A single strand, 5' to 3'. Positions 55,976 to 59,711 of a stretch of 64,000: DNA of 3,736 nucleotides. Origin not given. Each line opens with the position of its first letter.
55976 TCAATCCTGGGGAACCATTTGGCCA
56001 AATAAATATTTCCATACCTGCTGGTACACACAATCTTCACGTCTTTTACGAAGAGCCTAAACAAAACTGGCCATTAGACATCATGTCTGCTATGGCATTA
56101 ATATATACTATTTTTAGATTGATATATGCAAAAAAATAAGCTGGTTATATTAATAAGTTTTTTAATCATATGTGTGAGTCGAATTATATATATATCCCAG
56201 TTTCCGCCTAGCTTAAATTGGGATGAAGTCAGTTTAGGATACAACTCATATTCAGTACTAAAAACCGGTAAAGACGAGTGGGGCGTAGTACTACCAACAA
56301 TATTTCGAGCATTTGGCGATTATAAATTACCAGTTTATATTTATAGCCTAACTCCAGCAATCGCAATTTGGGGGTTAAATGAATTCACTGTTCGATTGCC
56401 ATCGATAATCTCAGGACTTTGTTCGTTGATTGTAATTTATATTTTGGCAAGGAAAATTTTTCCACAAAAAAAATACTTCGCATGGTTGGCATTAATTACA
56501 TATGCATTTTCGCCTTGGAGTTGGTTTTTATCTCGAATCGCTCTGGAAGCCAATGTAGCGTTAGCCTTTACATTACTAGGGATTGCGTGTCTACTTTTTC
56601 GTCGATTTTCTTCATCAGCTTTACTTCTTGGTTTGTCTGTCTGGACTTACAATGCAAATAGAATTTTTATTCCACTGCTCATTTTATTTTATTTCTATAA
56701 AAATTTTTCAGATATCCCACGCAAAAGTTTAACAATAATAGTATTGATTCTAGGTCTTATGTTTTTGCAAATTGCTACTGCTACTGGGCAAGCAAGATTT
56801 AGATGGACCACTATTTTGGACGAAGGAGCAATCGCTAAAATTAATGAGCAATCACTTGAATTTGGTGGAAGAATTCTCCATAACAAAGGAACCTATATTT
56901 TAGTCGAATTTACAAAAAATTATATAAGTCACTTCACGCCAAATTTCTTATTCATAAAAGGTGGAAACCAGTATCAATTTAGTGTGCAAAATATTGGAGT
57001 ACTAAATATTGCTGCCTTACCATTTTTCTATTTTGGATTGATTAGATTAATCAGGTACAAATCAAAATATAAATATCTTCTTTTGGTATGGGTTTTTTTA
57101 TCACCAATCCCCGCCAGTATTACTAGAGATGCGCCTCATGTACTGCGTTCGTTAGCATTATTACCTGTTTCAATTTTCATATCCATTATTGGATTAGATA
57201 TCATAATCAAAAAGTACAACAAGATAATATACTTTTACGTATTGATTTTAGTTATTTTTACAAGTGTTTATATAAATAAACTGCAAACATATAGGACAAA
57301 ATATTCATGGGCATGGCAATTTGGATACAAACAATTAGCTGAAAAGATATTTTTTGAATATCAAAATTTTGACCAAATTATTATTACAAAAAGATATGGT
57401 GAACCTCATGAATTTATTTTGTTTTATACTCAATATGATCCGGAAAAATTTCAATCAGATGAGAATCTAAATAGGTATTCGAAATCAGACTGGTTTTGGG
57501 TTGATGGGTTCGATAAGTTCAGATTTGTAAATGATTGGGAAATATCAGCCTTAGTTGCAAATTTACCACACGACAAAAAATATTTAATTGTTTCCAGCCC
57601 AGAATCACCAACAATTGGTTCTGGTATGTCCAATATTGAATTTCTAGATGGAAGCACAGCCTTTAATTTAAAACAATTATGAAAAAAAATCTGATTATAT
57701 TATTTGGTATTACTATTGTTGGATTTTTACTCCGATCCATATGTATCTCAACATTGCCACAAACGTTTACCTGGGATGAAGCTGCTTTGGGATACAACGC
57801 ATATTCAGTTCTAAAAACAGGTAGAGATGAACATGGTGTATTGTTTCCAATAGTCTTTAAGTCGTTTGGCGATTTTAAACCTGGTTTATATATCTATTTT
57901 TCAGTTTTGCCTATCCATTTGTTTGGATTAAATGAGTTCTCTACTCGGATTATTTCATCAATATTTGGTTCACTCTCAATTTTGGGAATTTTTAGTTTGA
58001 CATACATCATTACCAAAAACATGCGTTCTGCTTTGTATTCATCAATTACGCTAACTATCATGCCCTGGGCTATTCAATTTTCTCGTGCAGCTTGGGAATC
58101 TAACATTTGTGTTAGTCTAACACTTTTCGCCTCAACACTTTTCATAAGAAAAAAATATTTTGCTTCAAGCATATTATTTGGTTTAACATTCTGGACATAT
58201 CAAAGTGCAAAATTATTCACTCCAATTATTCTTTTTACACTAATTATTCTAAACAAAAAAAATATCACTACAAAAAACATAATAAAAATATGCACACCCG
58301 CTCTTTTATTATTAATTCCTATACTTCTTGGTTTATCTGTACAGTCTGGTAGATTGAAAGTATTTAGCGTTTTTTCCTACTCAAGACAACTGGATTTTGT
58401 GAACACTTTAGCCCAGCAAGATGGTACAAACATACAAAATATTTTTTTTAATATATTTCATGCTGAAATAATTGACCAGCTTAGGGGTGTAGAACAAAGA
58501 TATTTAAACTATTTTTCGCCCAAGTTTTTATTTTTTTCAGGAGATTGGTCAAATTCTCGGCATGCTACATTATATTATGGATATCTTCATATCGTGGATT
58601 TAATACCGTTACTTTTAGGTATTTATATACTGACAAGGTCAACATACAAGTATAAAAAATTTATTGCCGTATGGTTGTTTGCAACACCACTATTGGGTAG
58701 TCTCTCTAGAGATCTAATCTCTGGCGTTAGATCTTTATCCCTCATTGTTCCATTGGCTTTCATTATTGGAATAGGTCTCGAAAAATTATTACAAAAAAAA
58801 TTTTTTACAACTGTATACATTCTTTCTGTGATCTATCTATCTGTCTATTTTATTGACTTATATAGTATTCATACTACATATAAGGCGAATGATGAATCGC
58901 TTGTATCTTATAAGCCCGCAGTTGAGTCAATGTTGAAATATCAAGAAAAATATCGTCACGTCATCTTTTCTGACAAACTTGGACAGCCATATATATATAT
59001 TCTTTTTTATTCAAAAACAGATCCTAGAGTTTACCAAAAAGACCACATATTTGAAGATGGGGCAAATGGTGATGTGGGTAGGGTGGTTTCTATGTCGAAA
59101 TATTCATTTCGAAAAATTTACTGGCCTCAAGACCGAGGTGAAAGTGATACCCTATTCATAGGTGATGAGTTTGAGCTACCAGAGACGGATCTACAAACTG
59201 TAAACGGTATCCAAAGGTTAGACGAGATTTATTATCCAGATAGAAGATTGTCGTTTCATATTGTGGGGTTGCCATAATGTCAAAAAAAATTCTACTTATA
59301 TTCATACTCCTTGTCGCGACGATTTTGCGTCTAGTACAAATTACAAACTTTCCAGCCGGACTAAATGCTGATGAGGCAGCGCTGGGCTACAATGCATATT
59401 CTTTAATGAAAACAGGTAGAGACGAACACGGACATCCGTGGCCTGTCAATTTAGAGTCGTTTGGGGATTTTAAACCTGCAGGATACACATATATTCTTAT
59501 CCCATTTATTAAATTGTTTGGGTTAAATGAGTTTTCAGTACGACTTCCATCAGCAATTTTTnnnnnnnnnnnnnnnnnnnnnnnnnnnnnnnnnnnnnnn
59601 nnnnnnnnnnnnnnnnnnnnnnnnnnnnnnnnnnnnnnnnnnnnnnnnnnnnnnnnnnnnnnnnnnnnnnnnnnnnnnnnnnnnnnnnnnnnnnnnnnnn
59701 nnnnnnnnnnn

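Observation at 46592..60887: Lineage-specific expansion of DE-motif PMT/ArnT-like GT-C enzymes, three in direct tandem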

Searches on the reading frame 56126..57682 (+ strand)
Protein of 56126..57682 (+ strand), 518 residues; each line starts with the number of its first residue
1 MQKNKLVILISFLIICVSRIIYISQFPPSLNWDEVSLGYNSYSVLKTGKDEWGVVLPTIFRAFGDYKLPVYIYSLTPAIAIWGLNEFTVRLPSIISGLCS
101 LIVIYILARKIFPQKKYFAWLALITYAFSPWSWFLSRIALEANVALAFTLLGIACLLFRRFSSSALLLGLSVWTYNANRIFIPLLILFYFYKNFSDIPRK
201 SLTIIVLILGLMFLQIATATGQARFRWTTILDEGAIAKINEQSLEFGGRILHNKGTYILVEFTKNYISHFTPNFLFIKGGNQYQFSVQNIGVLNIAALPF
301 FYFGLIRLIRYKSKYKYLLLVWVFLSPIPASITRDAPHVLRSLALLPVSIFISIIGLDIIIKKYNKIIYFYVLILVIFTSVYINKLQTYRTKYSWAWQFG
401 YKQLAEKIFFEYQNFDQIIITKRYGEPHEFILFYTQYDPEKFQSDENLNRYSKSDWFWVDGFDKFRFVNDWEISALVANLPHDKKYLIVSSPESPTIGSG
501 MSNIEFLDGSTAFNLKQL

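Call 4: search_protein_families(library=pfam, proteins=[window:56126-57682:+], max_evalue=0.01)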
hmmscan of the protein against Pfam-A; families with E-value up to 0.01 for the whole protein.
window:56126-57682:+ (518 aa): 1 family
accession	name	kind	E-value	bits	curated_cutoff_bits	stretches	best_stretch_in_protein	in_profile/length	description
PF13231.12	PMT_2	-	0.00047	20.8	26.1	1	69-174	4-114/160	Dolichyl-phosphate-mannose-protein mannosyltransferase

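Call 5: search_protein_families(library=ncbifam, proteins=[window:56126-57682:+], max_evalue=0.01)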
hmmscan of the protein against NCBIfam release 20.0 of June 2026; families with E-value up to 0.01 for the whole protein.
window:56126-57682:+ (518 aa): 0 families

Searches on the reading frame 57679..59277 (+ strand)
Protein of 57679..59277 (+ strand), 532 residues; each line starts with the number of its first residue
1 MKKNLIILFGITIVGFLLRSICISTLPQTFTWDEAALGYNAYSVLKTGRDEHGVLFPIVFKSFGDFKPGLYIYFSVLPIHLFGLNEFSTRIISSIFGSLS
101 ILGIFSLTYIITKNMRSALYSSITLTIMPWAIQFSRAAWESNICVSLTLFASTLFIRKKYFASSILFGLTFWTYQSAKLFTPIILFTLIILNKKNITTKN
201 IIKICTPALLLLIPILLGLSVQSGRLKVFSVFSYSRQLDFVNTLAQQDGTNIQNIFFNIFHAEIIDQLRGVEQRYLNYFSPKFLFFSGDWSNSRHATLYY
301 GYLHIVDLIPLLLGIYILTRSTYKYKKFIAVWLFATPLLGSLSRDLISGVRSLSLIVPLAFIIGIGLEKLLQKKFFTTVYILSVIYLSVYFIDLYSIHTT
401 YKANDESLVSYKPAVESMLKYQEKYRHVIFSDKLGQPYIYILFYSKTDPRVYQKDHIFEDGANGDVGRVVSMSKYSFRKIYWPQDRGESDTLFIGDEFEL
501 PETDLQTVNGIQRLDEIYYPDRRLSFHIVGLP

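Call 4: search_protein_families(library=pfam, proteins=[window:57679-59277:+], max_evalue=0.01)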
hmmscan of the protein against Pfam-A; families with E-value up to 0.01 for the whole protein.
window:57679-59277:+ (532 aa): 1 family
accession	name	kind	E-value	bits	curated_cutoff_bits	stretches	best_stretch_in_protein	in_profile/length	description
PF13231.12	PMT_2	-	2.5e-05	25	26.1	1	70-215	5-157/160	Dolichyl-phosphate-mannose-protein mannosyltransferase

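Call 5: search_protein_families(library=ncbifam, proteins=[window:57679-59277:+], max_evalue=0.01)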
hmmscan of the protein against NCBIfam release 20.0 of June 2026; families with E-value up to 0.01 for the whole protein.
window:57679-59277:+ (532 aa): 0 families

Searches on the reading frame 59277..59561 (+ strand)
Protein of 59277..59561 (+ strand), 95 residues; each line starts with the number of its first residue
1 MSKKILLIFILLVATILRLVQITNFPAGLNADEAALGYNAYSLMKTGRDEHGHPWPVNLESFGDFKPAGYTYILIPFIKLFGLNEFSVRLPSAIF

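Call 61: search_solved_structures(query=A3, max_evalue=10, show_alignments=5)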
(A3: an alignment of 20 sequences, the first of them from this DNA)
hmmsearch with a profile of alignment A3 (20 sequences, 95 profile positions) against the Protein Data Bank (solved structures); distinct sequences matched with E-value up to 10: 0.
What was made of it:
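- Tried and rejected: An N-terminal-only profile (A3) against PDB sequences found nothing (call 61).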
